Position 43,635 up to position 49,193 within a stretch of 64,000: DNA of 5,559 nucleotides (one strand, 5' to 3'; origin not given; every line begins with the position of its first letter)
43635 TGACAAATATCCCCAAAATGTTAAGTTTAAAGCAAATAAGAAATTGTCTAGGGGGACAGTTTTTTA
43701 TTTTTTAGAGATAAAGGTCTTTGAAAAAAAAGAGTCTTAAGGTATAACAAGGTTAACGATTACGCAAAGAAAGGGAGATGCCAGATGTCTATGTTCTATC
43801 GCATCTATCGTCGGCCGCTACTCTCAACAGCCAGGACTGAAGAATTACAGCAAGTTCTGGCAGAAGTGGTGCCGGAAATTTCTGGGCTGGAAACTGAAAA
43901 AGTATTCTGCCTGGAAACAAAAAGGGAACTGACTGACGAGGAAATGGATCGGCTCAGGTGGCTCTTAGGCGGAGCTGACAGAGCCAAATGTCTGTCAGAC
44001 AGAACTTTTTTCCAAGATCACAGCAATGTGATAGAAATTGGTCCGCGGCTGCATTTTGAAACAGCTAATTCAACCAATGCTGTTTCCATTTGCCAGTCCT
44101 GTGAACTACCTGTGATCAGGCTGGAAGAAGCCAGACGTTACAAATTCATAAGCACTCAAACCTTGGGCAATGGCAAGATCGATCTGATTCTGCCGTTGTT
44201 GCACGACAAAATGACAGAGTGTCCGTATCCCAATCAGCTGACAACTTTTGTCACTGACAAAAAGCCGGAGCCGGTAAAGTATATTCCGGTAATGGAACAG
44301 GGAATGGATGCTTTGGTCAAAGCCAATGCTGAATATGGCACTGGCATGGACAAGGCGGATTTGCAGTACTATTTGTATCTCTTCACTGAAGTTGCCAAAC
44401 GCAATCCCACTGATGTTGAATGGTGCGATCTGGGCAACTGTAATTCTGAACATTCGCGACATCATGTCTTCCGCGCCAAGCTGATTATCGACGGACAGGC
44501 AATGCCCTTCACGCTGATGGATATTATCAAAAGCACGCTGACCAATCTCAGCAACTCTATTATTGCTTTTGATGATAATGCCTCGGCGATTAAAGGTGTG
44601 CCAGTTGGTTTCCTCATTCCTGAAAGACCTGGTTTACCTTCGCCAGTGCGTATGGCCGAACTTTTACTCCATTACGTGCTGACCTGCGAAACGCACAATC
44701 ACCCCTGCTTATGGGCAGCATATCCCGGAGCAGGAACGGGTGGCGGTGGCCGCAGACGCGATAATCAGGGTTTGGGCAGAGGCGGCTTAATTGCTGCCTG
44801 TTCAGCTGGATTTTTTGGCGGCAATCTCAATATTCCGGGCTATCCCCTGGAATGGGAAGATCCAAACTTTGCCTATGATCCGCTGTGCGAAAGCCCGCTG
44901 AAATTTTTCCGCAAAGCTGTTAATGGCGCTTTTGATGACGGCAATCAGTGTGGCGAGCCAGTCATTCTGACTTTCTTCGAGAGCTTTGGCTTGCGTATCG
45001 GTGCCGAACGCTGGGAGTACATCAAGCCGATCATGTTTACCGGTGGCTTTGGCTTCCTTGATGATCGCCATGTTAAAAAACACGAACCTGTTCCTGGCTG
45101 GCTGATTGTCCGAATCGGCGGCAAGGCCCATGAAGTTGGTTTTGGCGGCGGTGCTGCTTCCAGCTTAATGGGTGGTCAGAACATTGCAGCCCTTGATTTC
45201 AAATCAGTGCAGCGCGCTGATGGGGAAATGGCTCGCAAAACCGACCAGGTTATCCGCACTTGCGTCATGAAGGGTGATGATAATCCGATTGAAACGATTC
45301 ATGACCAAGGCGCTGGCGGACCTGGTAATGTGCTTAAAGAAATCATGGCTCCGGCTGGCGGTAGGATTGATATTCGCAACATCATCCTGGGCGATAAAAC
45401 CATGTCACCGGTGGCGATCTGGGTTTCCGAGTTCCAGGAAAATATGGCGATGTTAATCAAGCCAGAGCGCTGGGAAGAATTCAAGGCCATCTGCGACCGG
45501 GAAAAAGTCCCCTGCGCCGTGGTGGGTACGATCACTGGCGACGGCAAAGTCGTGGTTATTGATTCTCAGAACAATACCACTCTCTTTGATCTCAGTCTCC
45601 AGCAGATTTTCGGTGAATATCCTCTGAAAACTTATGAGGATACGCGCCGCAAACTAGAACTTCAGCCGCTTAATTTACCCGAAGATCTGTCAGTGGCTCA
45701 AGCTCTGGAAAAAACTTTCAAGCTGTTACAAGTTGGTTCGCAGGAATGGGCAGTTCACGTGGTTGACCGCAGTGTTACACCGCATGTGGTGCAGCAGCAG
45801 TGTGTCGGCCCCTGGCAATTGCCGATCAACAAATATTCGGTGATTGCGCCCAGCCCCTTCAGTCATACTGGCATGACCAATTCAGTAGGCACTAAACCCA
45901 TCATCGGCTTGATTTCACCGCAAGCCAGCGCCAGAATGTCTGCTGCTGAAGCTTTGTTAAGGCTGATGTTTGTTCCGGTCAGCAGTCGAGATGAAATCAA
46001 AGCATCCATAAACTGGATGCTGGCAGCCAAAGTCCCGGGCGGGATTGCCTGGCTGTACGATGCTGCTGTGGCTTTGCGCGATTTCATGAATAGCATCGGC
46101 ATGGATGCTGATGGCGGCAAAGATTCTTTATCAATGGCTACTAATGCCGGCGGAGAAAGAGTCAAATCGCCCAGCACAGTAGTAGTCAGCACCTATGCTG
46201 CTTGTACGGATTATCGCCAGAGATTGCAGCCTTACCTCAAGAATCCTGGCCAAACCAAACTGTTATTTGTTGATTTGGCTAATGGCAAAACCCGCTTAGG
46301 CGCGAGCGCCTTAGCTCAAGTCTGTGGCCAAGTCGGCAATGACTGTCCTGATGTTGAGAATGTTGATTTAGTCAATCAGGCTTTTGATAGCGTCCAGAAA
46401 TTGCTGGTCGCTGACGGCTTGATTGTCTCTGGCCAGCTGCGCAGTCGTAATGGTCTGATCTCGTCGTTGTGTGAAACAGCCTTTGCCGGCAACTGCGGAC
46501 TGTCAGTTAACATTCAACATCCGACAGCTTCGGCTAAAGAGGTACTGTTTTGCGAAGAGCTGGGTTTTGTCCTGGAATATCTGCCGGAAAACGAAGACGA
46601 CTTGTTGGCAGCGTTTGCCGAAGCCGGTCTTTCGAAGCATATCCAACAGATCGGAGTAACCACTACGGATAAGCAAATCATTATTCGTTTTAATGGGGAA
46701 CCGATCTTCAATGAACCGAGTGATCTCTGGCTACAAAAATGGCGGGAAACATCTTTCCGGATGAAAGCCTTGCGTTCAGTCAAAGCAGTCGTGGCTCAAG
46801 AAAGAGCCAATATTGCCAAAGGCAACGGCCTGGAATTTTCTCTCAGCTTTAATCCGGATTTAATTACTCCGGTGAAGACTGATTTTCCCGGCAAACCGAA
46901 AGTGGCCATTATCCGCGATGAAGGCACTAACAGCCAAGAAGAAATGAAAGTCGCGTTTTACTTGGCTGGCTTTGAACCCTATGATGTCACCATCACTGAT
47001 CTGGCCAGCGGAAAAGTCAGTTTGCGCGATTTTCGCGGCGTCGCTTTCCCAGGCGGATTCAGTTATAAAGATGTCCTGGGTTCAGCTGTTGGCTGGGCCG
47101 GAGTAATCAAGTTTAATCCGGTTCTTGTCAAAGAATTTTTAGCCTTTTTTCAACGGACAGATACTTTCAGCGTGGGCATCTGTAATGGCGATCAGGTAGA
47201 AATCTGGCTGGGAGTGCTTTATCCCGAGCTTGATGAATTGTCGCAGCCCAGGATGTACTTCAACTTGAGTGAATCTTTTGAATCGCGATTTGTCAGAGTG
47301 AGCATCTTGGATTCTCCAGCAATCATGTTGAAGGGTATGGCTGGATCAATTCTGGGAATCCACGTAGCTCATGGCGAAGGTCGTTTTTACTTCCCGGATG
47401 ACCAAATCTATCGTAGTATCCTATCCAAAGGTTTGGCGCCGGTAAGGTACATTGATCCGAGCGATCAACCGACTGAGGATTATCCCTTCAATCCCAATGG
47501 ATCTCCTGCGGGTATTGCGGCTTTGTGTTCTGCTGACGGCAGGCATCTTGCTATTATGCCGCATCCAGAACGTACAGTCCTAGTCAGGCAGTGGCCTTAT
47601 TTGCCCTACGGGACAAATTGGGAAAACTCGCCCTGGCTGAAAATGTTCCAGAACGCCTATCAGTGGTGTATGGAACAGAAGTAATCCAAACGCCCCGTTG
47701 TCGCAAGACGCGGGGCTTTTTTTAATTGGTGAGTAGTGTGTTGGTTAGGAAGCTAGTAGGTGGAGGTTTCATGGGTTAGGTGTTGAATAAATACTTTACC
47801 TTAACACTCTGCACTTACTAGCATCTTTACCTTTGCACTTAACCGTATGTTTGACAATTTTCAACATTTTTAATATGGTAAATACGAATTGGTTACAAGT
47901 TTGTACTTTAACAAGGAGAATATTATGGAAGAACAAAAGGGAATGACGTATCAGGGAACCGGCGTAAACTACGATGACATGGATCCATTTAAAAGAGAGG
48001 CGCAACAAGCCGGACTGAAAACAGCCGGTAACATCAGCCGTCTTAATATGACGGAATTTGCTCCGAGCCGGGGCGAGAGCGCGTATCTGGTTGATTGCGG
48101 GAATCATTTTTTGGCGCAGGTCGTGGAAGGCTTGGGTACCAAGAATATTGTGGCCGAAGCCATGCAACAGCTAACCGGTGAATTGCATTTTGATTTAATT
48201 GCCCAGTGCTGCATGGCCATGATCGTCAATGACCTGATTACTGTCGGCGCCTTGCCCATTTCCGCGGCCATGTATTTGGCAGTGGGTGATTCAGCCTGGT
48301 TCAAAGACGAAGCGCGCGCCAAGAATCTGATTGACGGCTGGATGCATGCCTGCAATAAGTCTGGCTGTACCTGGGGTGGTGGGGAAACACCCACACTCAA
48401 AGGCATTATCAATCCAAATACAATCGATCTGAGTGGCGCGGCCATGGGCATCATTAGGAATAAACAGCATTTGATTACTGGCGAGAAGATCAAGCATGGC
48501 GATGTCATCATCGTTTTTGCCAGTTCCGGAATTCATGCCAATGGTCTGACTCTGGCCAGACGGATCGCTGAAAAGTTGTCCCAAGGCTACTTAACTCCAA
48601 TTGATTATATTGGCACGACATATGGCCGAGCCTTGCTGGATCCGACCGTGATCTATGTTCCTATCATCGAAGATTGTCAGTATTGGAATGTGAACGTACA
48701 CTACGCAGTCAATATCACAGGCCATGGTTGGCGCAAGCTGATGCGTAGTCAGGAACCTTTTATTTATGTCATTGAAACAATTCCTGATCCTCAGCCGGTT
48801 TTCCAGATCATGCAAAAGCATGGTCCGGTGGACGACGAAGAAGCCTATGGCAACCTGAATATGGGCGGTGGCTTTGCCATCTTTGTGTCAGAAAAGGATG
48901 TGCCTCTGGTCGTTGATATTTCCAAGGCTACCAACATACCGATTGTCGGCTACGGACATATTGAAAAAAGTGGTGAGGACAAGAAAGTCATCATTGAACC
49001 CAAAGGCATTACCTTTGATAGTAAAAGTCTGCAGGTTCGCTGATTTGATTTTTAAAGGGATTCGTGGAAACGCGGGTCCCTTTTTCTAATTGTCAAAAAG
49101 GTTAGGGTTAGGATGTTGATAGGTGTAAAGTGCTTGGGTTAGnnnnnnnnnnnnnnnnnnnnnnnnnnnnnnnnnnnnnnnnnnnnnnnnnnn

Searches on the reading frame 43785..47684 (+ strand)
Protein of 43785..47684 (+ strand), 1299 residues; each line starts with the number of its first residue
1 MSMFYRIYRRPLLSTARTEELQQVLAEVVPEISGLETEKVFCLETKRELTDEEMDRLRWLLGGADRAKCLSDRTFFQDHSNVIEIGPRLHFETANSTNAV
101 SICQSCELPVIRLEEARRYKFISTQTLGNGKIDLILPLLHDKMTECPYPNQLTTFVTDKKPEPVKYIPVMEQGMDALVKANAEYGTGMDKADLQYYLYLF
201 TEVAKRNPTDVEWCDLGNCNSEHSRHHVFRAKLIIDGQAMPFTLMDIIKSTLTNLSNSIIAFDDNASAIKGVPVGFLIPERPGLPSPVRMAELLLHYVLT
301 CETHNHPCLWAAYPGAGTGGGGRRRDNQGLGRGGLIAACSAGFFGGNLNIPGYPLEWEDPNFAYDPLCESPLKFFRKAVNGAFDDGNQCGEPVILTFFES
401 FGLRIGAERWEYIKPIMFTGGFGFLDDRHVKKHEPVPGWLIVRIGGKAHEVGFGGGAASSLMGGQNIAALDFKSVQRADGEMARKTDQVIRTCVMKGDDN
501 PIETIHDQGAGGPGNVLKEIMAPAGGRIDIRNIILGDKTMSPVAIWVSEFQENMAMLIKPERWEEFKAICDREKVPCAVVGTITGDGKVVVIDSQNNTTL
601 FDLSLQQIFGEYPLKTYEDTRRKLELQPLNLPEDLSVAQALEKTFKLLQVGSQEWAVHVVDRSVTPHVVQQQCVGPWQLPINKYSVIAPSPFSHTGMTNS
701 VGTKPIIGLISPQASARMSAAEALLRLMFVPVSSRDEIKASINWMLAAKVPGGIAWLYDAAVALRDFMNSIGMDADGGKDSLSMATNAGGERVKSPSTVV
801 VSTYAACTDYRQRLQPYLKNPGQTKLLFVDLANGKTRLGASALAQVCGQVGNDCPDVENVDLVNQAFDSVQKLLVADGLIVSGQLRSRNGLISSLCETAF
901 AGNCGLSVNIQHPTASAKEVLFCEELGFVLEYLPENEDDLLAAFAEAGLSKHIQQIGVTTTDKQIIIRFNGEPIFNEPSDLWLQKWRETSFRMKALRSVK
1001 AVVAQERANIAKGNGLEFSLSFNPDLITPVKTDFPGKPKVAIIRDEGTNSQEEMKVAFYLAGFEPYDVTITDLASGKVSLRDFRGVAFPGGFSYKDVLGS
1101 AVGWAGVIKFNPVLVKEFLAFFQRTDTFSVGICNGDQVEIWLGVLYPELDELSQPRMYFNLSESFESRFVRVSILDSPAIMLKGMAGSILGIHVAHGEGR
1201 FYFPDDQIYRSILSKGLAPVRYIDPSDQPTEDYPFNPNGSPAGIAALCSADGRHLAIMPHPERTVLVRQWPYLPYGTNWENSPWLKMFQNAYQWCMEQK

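Call 13: search_protein_families(library=pfam, proteins=[window:43785-47684:+], max_evalue=0.01)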
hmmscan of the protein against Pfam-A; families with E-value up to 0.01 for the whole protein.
window:43785-47684:+ (1299 aa): 5 families
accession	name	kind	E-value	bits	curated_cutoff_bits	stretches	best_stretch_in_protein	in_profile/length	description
PF13507.12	GATase_5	-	6.1e-94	314.4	27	1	1037-1295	1-260/260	CobB/CobQ-like glutamine amidotransferase domain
PF22689.1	FGAR-AT_PurM_N-like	-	1.1e-36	126.4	27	1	654-805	3-159/160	FGAR-AT PurM_N-like domain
PF02769.27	AIRS_C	-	1.3e-33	116.8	23.1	2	437-592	2-154/156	AIR synthase related protein, C-terminal domain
PF18076.6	FGAR-AT_N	-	1.9e-12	47.6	26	1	39-149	2-106/115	Formylglycinamide ribonucleotide amidotransferase N-terminal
PF18072.6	FGAR-AT_linker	-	3.5e-06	27.9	26.6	1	177-226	1-49/50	Formylglycinamide ribonucleotide amidotransferase linker domain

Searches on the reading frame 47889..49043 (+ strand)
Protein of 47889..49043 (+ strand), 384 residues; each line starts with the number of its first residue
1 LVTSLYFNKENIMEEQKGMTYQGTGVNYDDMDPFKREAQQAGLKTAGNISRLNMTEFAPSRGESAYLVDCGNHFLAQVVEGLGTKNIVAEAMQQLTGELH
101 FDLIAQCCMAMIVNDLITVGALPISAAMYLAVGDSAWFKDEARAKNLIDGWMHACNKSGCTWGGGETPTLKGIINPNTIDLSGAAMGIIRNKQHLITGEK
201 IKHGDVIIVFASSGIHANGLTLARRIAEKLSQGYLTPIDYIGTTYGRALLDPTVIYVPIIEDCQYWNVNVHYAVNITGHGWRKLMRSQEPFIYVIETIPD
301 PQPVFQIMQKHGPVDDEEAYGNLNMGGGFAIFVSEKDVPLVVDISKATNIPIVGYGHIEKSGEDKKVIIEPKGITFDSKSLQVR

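Call 13: search_protein_families(library=pfam, proteins=[window:47889-49043:+], max_evalue=0.01)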
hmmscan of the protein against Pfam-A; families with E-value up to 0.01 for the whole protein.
window:47889-49043:+ (384 aa): 2 families
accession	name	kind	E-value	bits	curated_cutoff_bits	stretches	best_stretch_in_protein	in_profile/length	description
PF00586.29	AIRS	-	8.3e-13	49.2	24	1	63-189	2-112/112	AIR synthase related protein, N-terminal domain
PF02769.27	AIRS_C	-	1e-07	32.7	23.1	1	203-362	2-149/156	AIR synthase related protein, C-terminal domain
